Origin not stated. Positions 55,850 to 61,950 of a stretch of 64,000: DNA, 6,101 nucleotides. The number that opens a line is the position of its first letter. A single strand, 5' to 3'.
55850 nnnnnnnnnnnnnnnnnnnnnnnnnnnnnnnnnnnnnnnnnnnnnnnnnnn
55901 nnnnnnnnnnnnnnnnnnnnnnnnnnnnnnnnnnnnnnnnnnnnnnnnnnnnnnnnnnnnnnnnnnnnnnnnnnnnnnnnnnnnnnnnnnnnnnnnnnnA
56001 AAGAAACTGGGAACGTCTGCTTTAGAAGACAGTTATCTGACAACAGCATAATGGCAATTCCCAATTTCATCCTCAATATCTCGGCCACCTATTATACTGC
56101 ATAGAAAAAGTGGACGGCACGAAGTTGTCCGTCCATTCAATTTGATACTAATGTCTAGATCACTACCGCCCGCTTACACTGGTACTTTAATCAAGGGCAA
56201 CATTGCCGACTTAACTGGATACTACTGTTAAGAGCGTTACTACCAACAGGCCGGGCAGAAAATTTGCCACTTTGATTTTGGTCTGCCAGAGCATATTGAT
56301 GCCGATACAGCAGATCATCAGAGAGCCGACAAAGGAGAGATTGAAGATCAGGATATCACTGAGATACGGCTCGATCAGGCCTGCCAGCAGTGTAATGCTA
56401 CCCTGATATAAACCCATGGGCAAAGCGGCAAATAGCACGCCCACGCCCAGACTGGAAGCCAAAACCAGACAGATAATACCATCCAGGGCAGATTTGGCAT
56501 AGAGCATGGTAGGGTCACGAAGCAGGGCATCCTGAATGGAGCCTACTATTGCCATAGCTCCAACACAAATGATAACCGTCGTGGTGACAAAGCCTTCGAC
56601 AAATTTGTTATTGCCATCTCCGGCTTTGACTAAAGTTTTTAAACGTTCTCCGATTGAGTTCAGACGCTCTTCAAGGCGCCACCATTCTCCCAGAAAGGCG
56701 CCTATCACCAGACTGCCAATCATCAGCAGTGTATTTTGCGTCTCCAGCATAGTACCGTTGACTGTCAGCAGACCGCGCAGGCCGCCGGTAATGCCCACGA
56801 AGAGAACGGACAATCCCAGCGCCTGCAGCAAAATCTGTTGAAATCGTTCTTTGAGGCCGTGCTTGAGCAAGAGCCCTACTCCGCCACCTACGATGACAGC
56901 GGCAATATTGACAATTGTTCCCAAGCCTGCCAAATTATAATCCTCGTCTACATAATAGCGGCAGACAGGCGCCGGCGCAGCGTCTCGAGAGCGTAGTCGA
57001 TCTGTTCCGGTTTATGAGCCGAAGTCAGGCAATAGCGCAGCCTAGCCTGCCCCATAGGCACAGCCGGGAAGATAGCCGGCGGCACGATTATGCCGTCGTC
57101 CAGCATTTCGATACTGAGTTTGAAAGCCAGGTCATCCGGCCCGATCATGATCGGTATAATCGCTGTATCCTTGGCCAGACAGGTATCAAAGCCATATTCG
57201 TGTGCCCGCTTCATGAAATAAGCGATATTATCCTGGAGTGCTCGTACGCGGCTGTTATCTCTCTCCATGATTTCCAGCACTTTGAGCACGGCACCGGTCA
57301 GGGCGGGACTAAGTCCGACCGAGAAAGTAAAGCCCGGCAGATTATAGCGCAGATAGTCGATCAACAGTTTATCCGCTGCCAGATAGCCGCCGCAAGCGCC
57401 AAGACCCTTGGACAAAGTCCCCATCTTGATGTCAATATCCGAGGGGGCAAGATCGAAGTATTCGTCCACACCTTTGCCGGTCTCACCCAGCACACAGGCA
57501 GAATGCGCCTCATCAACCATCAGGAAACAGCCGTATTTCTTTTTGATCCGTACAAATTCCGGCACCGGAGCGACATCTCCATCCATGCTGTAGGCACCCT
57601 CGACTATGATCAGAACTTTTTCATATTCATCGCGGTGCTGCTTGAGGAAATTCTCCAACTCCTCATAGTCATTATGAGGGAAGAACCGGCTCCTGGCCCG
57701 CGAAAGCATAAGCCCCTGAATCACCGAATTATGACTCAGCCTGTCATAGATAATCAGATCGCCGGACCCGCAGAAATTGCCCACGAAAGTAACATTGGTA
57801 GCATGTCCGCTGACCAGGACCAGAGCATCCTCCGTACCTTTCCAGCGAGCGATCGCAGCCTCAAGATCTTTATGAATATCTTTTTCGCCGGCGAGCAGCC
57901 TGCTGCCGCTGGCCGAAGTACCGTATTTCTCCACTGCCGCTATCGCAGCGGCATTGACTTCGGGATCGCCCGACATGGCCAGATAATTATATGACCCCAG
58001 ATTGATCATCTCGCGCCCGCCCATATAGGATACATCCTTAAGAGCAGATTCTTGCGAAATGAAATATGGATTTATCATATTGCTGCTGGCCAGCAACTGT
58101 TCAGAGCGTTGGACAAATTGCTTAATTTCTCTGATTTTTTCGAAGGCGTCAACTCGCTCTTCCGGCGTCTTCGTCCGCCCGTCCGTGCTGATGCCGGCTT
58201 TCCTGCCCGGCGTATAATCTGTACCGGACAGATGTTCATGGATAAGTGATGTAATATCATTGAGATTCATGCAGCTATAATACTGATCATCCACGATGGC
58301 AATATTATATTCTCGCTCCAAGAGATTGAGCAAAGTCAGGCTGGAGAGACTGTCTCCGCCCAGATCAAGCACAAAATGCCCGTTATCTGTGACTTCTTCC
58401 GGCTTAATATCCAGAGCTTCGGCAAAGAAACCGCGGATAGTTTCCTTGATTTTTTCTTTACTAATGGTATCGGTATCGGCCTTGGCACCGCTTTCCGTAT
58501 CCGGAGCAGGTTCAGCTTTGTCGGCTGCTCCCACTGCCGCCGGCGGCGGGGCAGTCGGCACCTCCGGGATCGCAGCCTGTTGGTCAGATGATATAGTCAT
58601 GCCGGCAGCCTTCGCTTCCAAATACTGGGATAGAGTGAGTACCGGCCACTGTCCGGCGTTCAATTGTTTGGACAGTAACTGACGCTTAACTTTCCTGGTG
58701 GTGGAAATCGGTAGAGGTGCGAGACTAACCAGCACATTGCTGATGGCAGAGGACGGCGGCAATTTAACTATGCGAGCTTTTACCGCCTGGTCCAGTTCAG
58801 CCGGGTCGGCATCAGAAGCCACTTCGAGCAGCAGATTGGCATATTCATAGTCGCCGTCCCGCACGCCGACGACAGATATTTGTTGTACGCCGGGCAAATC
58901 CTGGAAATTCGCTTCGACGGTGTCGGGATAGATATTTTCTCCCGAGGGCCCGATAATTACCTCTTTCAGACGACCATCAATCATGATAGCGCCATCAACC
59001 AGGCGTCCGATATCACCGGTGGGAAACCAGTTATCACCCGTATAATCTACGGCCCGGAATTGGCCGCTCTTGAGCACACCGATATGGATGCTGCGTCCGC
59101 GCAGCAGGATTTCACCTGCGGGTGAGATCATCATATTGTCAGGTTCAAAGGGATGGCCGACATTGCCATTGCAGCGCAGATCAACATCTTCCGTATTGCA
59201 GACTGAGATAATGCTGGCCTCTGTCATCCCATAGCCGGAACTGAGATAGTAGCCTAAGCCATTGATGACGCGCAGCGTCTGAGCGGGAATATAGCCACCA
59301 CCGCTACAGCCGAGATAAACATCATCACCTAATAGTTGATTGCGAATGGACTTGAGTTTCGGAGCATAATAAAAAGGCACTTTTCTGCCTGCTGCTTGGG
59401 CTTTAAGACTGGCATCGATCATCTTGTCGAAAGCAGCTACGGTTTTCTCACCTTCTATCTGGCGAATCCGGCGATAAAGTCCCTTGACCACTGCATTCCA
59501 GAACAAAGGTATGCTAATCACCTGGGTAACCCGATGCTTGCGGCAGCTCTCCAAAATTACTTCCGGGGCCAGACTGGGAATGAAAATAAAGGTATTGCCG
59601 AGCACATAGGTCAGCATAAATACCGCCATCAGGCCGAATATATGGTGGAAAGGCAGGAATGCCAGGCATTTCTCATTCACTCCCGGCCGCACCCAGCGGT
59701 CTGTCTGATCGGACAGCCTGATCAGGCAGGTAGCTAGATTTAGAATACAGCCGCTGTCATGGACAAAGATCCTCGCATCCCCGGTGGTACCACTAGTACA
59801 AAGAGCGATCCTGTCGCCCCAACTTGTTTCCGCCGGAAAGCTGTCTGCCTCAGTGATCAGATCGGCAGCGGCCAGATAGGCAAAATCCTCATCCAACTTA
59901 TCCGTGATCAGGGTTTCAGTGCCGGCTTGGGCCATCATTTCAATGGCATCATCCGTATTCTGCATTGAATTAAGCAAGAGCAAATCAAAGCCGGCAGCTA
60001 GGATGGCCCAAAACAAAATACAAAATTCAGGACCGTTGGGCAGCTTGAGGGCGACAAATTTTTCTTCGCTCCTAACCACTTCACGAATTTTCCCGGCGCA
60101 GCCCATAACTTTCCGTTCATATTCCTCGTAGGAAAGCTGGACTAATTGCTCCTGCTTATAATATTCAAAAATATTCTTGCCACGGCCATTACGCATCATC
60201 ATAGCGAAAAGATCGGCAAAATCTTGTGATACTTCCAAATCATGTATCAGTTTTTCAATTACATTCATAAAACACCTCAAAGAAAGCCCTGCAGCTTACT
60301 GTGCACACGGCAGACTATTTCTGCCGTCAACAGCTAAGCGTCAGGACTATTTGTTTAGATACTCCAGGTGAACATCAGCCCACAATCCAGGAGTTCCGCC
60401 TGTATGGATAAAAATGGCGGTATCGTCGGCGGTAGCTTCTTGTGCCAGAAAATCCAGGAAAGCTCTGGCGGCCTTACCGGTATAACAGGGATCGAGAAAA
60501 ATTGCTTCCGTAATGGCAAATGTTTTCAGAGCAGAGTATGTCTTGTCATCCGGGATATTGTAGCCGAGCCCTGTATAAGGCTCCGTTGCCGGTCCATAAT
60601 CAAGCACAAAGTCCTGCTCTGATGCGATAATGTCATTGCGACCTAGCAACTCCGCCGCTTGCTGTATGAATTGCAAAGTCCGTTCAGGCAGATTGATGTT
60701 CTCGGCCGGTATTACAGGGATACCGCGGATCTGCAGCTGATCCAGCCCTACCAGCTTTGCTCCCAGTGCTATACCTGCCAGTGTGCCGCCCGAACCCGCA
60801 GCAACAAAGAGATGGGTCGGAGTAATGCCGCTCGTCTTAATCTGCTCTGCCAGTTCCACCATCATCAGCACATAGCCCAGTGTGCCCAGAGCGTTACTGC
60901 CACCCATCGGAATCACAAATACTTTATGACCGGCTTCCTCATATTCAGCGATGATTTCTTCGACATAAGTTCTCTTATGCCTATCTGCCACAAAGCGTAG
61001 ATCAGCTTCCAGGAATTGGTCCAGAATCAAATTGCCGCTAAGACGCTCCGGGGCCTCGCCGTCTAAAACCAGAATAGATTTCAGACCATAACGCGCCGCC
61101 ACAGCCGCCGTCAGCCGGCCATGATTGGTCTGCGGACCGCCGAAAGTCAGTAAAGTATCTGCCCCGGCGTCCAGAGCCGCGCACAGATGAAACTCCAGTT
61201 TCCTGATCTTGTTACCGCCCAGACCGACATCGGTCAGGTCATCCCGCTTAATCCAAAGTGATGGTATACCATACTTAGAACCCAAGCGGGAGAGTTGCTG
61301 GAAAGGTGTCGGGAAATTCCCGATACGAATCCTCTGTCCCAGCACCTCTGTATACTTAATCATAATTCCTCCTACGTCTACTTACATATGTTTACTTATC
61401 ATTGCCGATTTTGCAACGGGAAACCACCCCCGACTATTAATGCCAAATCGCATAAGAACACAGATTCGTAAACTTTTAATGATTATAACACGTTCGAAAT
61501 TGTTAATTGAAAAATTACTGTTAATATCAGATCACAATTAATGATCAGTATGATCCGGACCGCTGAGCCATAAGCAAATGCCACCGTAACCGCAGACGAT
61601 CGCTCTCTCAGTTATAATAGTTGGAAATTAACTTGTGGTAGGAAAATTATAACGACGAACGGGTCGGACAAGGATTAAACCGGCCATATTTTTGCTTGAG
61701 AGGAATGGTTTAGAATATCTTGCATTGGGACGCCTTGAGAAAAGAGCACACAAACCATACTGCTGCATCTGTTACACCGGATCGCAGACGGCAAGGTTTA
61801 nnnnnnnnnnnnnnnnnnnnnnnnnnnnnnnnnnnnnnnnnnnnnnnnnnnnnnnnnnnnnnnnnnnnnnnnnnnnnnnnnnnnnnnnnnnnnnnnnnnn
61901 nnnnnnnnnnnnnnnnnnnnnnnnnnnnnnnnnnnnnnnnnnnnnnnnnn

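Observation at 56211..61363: Compact three-gene cassette built around a single-chain adenylase-ACP-alpha-oxoamine synthase: candidate pathway for an amino-ketone lipid or signal molecule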

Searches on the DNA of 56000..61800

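Call 89: search_rna_families(source=window, start=56000, end=61800, threshold=evalue, max_evalue=1)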
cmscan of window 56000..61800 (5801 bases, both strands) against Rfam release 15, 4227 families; matches with E-value up to 1: 3.
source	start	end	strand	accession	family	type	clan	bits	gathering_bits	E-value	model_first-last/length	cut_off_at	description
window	60727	60780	+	RF02940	COG3860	Cis-reg;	-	23.9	42.5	0.03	1-54/54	no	COG3860 RNA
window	57701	57760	+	RF01232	snoR442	Gene; snRNA; snoRNA; CD-box;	-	20.4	50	0.56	1-46/46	no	Small nucleolar RNA R442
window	58497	58595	+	RF01390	isrG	Gene; sRNA;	-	15.5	100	0.57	1-279/279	no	isrG Hfq binding RNA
